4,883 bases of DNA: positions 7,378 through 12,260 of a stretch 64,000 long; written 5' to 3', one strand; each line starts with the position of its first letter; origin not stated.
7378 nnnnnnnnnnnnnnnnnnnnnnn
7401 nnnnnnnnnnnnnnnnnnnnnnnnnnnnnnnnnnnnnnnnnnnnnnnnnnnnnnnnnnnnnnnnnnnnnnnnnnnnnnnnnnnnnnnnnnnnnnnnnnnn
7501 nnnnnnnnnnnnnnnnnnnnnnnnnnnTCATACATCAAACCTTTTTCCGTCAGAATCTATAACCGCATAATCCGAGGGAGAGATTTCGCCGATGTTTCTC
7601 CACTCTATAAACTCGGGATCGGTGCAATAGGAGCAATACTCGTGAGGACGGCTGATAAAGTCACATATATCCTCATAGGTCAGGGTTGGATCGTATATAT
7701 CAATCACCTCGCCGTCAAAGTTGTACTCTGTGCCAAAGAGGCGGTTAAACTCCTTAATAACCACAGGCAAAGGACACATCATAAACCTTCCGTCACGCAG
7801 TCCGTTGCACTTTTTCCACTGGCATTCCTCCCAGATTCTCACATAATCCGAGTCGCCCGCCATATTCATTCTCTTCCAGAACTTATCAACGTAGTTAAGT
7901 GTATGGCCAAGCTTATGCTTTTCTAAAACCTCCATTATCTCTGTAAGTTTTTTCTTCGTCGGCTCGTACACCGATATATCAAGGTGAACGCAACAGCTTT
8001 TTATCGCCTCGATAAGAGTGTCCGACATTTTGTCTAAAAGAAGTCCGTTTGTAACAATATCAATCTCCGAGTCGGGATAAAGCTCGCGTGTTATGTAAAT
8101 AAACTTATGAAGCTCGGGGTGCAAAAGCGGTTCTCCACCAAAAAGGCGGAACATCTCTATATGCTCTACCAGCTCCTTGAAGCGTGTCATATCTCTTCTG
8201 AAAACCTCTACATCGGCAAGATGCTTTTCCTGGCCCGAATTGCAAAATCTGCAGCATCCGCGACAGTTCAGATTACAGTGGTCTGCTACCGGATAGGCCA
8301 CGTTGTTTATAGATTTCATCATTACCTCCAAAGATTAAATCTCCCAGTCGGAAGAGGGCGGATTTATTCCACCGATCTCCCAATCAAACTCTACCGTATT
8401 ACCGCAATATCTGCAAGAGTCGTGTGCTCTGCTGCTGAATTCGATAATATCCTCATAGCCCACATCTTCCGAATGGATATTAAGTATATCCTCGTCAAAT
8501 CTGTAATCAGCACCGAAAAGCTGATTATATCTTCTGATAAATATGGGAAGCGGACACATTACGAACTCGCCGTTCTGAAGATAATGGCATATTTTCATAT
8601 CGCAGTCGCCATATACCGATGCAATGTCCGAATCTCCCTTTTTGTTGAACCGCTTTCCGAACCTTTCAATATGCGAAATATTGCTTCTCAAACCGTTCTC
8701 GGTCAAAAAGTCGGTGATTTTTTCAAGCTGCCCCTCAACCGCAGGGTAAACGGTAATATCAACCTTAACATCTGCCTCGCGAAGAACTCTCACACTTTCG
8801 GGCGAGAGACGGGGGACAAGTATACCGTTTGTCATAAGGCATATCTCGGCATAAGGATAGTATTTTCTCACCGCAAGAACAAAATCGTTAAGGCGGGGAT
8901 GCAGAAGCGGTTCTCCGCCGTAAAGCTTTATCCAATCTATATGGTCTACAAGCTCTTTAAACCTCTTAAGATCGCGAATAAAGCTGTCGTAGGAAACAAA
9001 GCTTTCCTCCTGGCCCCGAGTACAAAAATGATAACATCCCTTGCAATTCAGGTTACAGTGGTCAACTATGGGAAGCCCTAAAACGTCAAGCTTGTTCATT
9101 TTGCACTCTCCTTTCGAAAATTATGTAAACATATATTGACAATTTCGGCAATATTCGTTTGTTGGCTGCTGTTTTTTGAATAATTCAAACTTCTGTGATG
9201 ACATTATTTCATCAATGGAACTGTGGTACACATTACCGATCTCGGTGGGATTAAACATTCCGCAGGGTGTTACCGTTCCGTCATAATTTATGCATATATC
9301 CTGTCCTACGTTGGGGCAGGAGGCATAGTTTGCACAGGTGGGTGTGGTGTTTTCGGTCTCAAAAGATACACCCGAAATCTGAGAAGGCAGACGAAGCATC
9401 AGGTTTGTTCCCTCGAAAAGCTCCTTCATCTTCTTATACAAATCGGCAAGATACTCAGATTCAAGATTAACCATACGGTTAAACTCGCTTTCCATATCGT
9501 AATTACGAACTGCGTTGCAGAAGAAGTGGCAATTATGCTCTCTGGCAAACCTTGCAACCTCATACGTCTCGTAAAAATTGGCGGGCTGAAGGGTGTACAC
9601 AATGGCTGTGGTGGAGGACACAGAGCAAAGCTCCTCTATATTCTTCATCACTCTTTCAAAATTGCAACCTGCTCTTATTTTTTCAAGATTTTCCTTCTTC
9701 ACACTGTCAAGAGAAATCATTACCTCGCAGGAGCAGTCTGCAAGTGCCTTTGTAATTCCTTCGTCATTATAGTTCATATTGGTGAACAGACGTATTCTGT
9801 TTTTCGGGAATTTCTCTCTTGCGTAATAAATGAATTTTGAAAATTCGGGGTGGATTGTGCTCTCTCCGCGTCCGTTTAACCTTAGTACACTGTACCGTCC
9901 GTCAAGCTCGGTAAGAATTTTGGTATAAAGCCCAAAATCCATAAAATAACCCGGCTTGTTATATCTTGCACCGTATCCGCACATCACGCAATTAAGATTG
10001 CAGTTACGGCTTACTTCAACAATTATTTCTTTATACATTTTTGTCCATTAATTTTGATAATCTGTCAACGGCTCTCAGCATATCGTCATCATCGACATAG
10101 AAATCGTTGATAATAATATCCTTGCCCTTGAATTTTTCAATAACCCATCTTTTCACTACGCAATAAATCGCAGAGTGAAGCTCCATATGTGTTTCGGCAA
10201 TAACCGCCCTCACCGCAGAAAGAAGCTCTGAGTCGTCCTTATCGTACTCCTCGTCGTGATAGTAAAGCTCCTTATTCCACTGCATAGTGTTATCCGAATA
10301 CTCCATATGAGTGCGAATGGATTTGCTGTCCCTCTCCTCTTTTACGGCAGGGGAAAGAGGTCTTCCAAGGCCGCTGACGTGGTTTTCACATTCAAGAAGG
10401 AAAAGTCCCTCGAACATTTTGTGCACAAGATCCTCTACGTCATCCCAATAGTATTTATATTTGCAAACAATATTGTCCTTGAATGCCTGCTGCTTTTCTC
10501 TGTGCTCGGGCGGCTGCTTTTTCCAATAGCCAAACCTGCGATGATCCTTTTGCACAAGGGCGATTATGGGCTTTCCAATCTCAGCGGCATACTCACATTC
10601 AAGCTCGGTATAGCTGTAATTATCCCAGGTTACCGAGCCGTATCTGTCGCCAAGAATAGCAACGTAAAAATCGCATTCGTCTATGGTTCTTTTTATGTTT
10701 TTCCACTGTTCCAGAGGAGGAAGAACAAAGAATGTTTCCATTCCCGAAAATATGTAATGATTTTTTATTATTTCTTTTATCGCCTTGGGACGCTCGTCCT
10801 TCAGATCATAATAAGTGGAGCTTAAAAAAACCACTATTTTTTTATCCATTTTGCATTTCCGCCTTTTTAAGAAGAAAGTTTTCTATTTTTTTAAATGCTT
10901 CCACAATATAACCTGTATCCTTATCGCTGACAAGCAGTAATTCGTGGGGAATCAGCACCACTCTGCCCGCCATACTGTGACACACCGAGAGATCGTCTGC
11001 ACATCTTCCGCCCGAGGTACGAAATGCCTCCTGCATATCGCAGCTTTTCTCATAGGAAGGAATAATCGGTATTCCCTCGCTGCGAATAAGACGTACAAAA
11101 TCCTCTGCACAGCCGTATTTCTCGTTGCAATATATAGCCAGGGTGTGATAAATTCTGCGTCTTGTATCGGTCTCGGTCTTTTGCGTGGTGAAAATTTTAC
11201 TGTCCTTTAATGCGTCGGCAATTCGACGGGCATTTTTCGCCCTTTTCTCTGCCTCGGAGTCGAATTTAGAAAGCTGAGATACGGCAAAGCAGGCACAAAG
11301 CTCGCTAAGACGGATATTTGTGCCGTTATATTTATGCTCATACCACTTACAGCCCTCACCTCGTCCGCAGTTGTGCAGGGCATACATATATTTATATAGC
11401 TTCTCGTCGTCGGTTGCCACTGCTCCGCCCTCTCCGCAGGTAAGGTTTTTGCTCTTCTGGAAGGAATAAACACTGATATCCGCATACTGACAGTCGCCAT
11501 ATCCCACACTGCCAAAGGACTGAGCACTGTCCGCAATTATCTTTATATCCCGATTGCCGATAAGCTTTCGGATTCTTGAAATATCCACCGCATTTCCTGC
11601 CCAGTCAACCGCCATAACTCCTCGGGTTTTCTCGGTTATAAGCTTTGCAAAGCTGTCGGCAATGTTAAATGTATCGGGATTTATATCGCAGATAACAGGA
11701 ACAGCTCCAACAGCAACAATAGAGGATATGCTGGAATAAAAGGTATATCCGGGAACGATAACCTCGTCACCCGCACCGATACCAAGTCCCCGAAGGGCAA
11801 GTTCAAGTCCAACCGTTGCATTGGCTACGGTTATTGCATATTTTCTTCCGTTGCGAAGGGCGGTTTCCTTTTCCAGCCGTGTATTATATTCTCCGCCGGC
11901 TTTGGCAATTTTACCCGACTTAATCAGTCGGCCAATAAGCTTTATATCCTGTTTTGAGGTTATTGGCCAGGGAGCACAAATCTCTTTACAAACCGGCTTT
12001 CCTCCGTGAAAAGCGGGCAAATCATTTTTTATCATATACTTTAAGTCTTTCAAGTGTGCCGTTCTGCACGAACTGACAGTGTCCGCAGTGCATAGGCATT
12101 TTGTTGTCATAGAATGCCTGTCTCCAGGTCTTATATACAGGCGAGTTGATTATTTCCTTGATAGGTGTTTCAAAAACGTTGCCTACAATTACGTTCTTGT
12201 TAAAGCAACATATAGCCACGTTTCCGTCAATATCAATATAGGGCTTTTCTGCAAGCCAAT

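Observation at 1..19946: Seventeen-gene single-promoter operon in which eight genes are radical-SAM enzymes embedded in glycan/polyprenyl chemistry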

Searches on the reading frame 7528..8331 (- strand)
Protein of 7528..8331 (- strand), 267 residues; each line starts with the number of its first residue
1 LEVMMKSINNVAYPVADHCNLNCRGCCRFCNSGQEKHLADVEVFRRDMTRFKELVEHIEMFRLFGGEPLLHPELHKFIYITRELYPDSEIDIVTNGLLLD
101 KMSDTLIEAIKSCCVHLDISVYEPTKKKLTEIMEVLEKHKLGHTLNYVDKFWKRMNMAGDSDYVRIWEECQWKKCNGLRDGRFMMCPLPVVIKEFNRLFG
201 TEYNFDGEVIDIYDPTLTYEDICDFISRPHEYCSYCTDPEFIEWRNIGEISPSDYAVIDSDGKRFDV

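Call 3: search_protein_families(library=pfam, proteins=[window:7528-8331:-], max_evalue=0.01)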
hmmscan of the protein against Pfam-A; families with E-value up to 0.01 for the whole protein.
window:7528-8331:- (267 aa): 2 families
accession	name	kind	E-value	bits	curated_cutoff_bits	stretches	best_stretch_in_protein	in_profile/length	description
PF04055.27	Radical_SAM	-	1.5e-11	45.2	29.5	1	15-154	3-135/166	Radical SAM superfamily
PF13353.11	Fer4_12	-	5.5e-06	27.2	22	1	17-120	13-116/137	4Fe-4S single cluster domain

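Call 7: search_protein_families(library=ncbifam, proteins=[window:7528-8331:-], max_evalue=0.001)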
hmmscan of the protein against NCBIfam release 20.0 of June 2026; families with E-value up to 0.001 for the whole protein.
window:7528-8331:- (267 aa): 25 families
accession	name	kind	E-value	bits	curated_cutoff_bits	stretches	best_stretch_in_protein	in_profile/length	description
TIGR02666.1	moaA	equivalog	1.4e-13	50.5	284.05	1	13-130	14-134/336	GTP 3',8-cyclase MoaA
TIGR04317.1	W_rSAM_matur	equivalog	1.8e-12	47.1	380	1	14-133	9-127/349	tungsten cofactor oxidoreductase radical SAM maturase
TIGR04311.1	rSAM_Geo_metal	subfamily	1.2e-11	44.4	400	1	16-137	10-131/423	radical SAM/SPASM family putative metalloenzyme maturase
NF038283.1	viperin_w_prok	equivalog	1.4e-10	40.8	180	1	11-133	4-126/281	viperin family antiviral radical SAM protein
TIGR02668.1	moaA_archaeal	equivalog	3.2e-10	39.5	325.25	1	6-109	7-107/303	GTP 3',8-cyclase MoaA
NF001199.0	PRK00164.2-1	equivalog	4.2e-08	32.7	231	1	7-117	10-118/308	GTP 3',8-cyclase MoaA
NF033640.1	N_Twi_rSAM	subfamily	6.2e-08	32.1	170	1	7-120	109-238/398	twitch domain-containing radical SAM protein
TIGR03977.1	rSAM_pair_HxsC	equivalog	1e-07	31.2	267.9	1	15-128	31-141/292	His-Xaa-Ser system radical SAM maturase HxsC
TIGR04251.1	SCM_rSAM_ScmF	equivalog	1.5e-07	31.2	400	1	9-113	4-107/353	SynChlorMet cassette radical SAM/SPASM protein ScmF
NF050038.1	rSAM_RiPP_GggB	equivalog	4.4e-07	29.2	650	1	9-121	42-154/398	streptosactin maturase GggB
NF049973.1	radical_Rv1681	equivalog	4.9e-07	29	380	1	18-126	81-184/326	Rv1681 family radical SAM protein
TIGR02495.1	NrdG2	equivalog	3.4e-06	26.5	131.15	1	19-148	26-150/193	anaerobic ribonucleoside-triphosphate reductase activating protein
NF045646.2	rSAM_Se_TrsS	equivalog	6.2e-06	25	490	1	15-103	92-177/441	radical SAM (seleno)protein TrsS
TIGR03470.1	HpnH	equivalog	9.4e-06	24.8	225.05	1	18-118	37-132/318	adenosyl-hopene transferase HpnH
NF045702.1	rSAM_GDGT_ether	equivalog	1.3e-05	24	450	1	15-112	92-188/486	tetraether lipid synthase Tes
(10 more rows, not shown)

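Call 70: search_protein_families(library=padloc, proteins=[window:7528-8331:-], max_evalue=0.001)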
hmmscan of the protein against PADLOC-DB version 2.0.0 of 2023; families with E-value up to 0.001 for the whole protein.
window:7528-8331:- (267 aa): 2 families
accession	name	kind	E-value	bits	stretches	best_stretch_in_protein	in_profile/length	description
PDLC02903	pVip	-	1.3e-11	42.5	1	12-128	3-107/257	Viperins not associated with kinases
PDLC02904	pVip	-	2.8e-08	31.6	1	11-134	5-123/262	Viperins associated with kinases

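Call 74: search_solved_structures(query=window:7528-8331:-, max_evalue=0.1)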
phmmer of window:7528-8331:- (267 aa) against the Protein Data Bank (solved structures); distinct sequences matched with E-value up to 0.1: 13.
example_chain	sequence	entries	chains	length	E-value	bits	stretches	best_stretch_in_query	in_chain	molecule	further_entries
7wzv_A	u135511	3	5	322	1.4e-08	37.6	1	16-211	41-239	4Fe-4S cluster-binding domain-containing protein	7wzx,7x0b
2fb2_A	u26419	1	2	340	4.1e-05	26.3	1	6-118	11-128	Molybdenum cofactor biosynthesis protein A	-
6y1x_A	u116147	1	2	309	0.00015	24.4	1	10-105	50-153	Radical SAM domain protein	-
1tv7_A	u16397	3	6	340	0.00017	24.2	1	7-118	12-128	Molybdenum cofactor biosynthesis protein A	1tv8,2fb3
7bi7_A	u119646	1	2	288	0.00037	23.1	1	7-112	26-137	FeMo cofactor biosynthesis protein NifB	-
7jmb_A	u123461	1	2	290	0.00038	23.1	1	7-112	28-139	Nitrogenase iron-molybdenum cofactor biosynthesis protein NifB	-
7jma_A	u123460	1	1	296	0.00039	23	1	7-109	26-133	Nitrogenase iron-molybdenum cofactor biosynthesis protein NifB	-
7tol_A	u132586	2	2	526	0.00045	22.9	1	14-102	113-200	glycerol dibiphytanyl glycerol tetraether - macrocyclic archaeol synthase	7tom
8wm2_A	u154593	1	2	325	0.0007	22.2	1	18-119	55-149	Fe-S radical SAM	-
4m7t_A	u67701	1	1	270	0.0047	19.5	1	11-108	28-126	BtrN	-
4m7s_A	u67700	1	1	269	0.0052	19.4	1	11-108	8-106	BtrN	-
7vob_C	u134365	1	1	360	0.027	17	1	18-109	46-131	Cytosylglucuronate decarboxylase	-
7voc_C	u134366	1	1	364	0.027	17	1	18-109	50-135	Cytosylglucuronate decarboxylase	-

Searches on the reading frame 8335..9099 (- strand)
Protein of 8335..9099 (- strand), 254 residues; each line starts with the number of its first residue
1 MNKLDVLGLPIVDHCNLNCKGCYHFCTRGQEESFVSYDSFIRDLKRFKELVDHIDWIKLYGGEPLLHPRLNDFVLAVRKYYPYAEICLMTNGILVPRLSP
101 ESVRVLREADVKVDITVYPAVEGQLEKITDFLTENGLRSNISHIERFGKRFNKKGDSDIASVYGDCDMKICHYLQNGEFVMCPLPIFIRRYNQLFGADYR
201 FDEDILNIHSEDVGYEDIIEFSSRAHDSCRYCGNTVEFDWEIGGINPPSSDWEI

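Call 3: search_protein_families(library=pfam, proteins=[window:8335-9099:-], max_evalue=0.01)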
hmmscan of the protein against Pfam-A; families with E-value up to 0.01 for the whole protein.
window:8335-9099:- (254 aa): 2 families
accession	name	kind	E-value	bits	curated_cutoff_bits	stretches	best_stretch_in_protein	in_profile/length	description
PF04055.27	Radical_SAM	-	6.9e-11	43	29.5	1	11-113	3-105/166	Radical SAM superfamily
PF13353.11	Fer4_12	-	2.3e-08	34.9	22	1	12-115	12-115/137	4Fe-4S single cluster domain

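Call 7: search_protein_families(library=ncbifam, proteins=[window:8335-9099:-], max_evalue=0.001)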
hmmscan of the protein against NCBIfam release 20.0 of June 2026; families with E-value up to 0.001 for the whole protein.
window:8335-9099:- (254 aa): 29 families (the best 25 are shown)
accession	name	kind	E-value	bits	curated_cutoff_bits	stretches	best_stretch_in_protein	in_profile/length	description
TIGR02666.1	moaA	equivalog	1.9e-12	46.8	284.05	1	4-98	9-106/336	GTP 3',8-cyclase MoaA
TIGR04317.1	W_rSAM_matur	equivalog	3e-10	39.8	380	1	10-150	9-142/349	tungsten cofactor oxidoreductase radical SAM maturase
TIGR02668.1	moaA_archaeal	equivalog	7.1e-10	38.4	325.25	1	7-101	12-103/303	GTP 3',8-cyclase MoaA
NF001199.0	PRK00164.2-1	equivalog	3.8e-09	36.1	231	1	7-129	14-130/308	GTP 3',8-cyclase MoaA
NF038283.1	viperin_w_prok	equivalog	7.7e-09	35.1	180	1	11-95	8-95/281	viperin family antiviral radical SAM protein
TIGR02495.1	NrdG2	equivalog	3.4e-08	33.1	131.15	1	14-99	25-106/193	anaerobic ribonucleoside-triphosphate reductase activating protein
NF041707.1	rSAM_YhhB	equivalog_domain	7.3e-08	31.7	445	1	11-117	8-122/369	cyclophane-forming radical SAM/SPASM peptide maturase YhhB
TIGR04311.1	rSAM_Geo_metal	subfamily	2.7e-07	30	400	1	12-97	10-94/423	radical SAM/SPASM family putative metalloenzyme maturase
NF045702.1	rSAM_GDGT_ether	equivalog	8.6e-07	27.9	450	1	11-124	92-201/486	tetraether lipid synthase Tes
TIGR04084.1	rSAM_AF0577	subfamily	1.7e-06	27.2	225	1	14-114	6-100/347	TIGR04084 family radical SAM/SPASM domain-containing protein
NF045646.2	rSAM_Se_TrsS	equivalog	4.2e-06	25.6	490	1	10-112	91-189/441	radical SAM (seleno)protein TrsS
TIGR04051.1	rSAM_NirJ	equivalog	7.9e-06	25.1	515.45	1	11-97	8-90/354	heme d1 biosynthesis radical SAM protein NirJ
NF047865.1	rSAM_PapB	equivalog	1e-05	25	340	1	5-75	3-75/330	PapB family radical SAM/SPASM ranthipeptide maturase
TIGR04251.1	SCM_rSAM_ScmF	equivalog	1.1e-05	25.1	400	1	11-111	10-106/353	SynChlorMet cassette radical SAM/SPASM protein ScmF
TIGR03977.1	rSAM_pair_HxsC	equivalog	2e-05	23.6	267.9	1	11-129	31-146/292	His-Xaa-Ser system radical SAM maturase HxsC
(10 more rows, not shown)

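Call 70: search_protein_families(library=padloc, proteins=[window:8335-9099:-], max_evalue=0.001)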
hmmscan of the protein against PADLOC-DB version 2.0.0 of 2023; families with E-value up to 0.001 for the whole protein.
window:8335-9099:- (254 aa): 2 families
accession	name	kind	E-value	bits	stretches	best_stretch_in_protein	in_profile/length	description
PDLC02903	pVip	-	3.7e-10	37.7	1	11-95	6-81/257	Viperins not associated with kinases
PDLC02904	pVip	-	6.2e-06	23.9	1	11-108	9-102/262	Viperins associated with kinases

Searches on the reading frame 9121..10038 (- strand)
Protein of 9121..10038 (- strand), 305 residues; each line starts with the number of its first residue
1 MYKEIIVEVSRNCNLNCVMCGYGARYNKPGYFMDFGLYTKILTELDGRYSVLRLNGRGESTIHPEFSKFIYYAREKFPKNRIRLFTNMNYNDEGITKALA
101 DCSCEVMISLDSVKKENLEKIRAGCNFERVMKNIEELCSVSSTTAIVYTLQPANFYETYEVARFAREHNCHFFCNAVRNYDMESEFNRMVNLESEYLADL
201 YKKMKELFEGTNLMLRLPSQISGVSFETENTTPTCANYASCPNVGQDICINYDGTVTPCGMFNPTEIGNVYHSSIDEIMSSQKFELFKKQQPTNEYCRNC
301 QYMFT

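Call 3: search_protein_families(library=pfam, proteins=[window:9121-10038:-], max_evalue=0.01)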
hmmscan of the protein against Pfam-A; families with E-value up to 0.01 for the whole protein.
window:9121-10038:- (305 aa): 2 families
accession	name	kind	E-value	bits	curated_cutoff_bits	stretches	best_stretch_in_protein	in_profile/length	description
PF04055.27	Radical_SAM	-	1.4e-14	55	29.5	1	7-162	1-163/166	Radical SAM superfamily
PF13186.11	SPASM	-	2.5e-12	47.3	21.5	1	241-301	1-67/67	Iron-sulfur cluster-binding domain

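Call 7: search_protein_families(library=ncbifam, proteins=[window:9121-10038:-], max_evalue=0.001)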
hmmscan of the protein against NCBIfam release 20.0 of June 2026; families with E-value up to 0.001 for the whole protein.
window:9121-10038:- (305 aa): 27 families (the best 25 are shown)
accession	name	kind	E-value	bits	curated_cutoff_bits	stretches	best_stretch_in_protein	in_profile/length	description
TIGR04317.1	W_rSAM_matur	equivalog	4.1e-20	72.2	380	1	3-302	4-315/349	tungsten cofactor oxidoreductase radical SAM maturase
TIGR04311.1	rSAM_Geo_metal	subfamily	6.6e-18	65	400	1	4-207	4-217/423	radical SAM/SPASM family putative metalloenzyme maturase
NF033640.1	N_Twi_rSAM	subfamily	3.8e-16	59.2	170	1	58-209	181-338/398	twitch domain-containing radical SAM protein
TIGR04321.1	spiroSPASM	subfamily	2.8e-14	52.7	250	2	7-146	235-385/510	spiro-SPASM protein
TIGR04053.2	TIGR04053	equivalog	1.2e-10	41.2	395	2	5-172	10-180/366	TIGR04053 family radical SAM/SPASM domain-containing protein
TIGR04250.1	SCM_rSAM_ScmE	equivalog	2.5e-10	39.8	400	1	5-303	5-320/358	SynChlorMet cassette radical SAM/SPASM protein ScmE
NF041298.1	rSAM_mat_DynA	equivalog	1.3e-09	37.6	450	1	85-303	91-314/356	dynobactin maturation radical SAM/SPASM protein DynA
TIGR04403.1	rSAM_skfB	equivalog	3.8e-09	35.8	300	1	9-290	110-378/402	sporulation killing factor system radical SAM maturase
TIGR02666.1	moaA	equivalog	4.6e-09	35.7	284.05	1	7-173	14-188/336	GTP 3',8-cyclase MoaA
TIGR04545.1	rSAM_ahbD_hemeb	equivalog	6.4e-09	35.7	500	1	6-302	3-310/339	heme b synthase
TIGR03962.1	mycofact_rSAM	equivalog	1.4e-08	34.3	265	1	7-178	16-186/339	mycofactocin radical SAM maturase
NF045574.1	sacti_mat_StsB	exception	3.7e-08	32.6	625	1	11-286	104-367/466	StsB family radical SAM/SPASM domain sactipeptide maturase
TIGR04340.1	rSAM_ACGX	hypoth_equivalog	4.8e-08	32.6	400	1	56-303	63-313/341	radical SAM/SPASM domain protein, ACGX system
TIGR04546.1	rSAM_ahbC_deAc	equivalog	9.1e-08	31.3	650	1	6-171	42-206/390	12,18-didecarboxysiroheme deacetylase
TIGR04167.1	rSAM_SeCys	equivalog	1.9e-07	30.6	300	1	5-139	10-145/303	arsenosugar biosynthesis radical SAM (seleno)protein ArsS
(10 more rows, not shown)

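Call 70: search_protein_families(library=padloc, proteins=[window:9121-10038:-], max_evalue=0.001)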
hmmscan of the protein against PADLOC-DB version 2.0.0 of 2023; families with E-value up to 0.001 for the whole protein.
window:9121-10038:- (305 aa): 1 family
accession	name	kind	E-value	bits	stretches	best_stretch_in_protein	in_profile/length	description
PDLC02903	pVip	-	4.4e-06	24.3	1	8-137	5-125/257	Viperins not associated with kinases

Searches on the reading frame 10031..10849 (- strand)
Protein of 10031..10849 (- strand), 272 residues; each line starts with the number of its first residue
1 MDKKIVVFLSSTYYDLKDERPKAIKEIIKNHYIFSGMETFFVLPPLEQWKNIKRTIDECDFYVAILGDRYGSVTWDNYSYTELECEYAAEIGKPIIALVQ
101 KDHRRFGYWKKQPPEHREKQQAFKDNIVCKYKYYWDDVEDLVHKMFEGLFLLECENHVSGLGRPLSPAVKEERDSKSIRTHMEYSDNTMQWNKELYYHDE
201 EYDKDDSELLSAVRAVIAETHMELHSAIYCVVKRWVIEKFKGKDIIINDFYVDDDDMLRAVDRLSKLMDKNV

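Call 5: search_protein_families(library=pfam, proteins=[window:10031-10849:-], max_evalue=0.01)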
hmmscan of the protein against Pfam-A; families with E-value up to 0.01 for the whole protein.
window:10031-10849:- (272 aa): 1 family
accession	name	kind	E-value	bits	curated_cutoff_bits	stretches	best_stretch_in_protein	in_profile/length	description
PF13271.11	DUF4062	-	2.2e-22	79.5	24.7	1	7-88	2-82/82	Domain of unknown function (DUF4062)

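Call 8: search_protein_families(library=ncbifam, proteins=[window:10031-10849:-], max_evalue=0.001)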
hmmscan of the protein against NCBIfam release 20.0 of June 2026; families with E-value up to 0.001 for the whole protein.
window:10031-10849:- (272 aa): 0 families

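Call 70: search_protein_families(library=padloc, proteins=[window:10031-10849:-], max_evalue=0.001)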
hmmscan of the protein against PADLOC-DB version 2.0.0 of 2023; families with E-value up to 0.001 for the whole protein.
window:10031-10849:- (272 aa): 0 families

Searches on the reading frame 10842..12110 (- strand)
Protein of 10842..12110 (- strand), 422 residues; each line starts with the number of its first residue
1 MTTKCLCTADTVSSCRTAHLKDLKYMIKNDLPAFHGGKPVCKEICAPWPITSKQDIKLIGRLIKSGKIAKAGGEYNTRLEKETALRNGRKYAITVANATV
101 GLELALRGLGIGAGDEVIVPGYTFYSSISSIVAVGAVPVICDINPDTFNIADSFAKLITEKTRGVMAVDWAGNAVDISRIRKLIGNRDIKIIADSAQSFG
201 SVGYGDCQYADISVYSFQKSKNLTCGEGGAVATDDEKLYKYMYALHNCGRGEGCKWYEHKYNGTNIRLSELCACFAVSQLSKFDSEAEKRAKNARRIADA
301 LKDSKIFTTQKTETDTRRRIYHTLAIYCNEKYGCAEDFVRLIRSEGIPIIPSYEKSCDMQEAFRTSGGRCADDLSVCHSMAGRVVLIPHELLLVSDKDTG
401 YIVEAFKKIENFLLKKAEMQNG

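Call 5: search_protein_families(library=pfam, proteins=[window:10842-12110:-], max_evalue=0.01)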
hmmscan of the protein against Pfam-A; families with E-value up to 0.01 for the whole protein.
window:10842-12110:- (422 aa): 3 families
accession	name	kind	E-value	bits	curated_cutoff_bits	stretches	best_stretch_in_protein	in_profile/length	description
PF01041.23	DegT_DnrJ_EryC1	-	1.2e-81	275.1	19.8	1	52-406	4-359/360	DegT/DnrJ/EryC1/StrS aminotransferase family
PF00266.25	Aminotran_5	-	0.0005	19.6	21.5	1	94-319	66-309/371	Aminotransferase class-V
PF01212.27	Beta_elim_lyase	-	0.0032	17.3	27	1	176-316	150-280/288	Beta-eliminating lyase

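Call 8: search_protein_families(library=ncbifam, proteins=[window:10842-12110:-], max_evalue=0.001)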
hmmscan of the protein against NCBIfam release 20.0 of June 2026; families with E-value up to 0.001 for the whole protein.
window:10842-12110:- (422 aa): 13 families
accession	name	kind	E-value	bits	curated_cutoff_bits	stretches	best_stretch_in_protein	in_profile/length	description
TIGR03588.1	PseC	equivalog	1.4e-49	169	423.5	1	52-390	10-361/380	UDP-4-amino-4,6-dideoxy-N-acetyl-beta-L-altrosamine transaminase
TIGR04181.1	NHT_00031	hypoth_equivalog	3.3e-43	147.9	420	1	49-388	6-357/359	LegC family aminotransferase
NF008658.2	PRK11658.1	equivalog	4.7e-43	147.3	631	1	49-332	10-301/379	UDP-4-amino-4-deoxy-L-arabinose aminotransferase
TIGR04427.1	PLP_DesI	equivalog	9.9e-41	140.1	650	1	71-390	49-364/390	dTDP-4-dehydro-6-deoxyglucose aminotransferase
NF008687.0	PRK11706.1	equivalog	1.1e-40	139.6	375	1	49-406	7-370/375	dTDP-4-amino-4,6-dideoxygalactose transaminase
TIGR02379.1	ECA_wecE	subfamily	3.8e-31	108.2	434.85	1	48-303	6-270/376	dTDP-4-amino-4,6-dideoxy-D-glucose transaminase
NF011936.0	PRK15407.1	equivalog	4.1e-29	101.5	423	1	73-374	64-401/440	lipopolysaccharide biosynthesis protein RfbH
NF005817.0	PRK07683.1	equivalog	2.5e-06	26.4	575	1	92-196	92-202/387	aminotransferase A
NF006569.0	PRK09082.1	subfamily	3.6e-05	23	420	1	88-195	89-203/386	methionine aminotransferase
NF005744.0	PRK07568.1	subfamily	7.1e-05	21.8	389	1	112-196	110-203/398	pyridoxal phosphate-dependent aminotransferase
NF009079.0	PRK12414.1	subfamily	0.00034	19.7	481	1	93-195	94-202/384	methionine aminotransferase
TIGR03392.1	FeS_syn_CsdA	equivalog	0.00035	19.9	493.6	1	134-245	130-242/398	cysteine desulfurase CsdA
NF006488.0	PRK08912.1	equivalog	0.0007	18.6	498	1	96-212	94-204/387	aminotransferase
